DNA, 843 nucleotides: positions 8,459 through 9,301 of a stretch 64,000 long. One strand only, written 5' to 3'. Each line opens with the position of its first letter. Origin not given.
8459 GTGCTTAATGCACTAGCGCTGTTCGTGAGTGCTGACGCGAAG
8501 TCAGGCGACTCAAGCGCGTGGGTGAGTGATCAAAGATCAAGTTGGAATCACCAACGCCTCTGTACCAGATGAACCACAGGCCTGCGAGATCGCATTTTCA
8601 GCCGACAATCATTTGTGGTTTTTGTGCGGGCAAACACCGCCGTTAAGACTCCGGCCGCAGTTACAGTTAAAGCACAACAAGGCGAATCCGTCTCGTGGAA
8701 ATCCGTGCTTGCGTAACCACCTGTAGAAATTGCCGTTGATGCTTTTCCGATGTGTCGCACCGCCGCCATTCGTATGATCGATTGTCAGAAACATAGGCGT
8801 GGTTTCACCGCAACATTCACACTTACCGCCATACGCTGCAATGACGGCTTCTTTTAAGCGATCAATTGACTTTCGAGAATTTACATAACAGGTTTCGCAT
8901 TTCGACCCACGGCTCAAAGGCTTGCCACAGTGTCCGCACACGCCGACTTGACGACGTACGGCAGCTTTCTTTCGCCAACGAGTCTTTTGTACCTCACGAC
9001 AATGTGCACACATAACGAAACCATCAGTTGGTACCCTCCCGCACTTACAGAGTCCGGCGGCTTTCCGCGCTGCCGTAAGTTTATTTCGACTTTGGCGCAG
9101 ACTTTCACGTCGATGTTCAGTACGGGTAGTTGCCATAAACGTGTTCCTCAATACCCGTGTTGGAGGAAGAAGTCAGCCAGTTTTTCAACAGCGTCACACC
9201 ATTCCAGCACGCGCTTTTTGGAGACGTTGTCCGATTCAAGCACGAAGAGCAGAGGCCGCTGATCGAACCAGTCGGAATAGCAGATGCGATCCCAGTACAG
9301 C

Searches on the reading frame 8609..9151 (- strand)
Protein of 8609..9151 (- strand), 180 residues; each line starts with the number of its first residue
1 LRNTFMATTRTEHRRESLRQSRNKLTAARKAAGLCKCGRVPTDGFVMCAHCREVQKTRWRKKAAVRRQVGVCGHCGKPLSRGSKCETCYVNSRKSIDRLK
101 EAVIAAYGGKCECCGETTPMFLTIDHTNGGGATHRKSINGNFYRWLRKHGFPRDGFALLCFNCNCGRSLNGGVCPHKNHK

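Call 86: search_protein_families(library=pfam, proteins=[window:8609-9151:-], max_evalue=0.01)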
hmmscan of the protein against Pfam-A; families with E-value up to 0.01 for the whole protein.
window:8609-9151:- (180 aa): 1 family
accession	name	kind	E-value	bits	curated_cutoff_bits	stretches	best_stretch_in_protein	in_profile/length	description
PF22289.1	DmmA-like_C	-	0.0073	16.7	27.4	1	46-79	2-28/44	Dimethylamine monooxygenase subunit DmmA-like, C-terminal domain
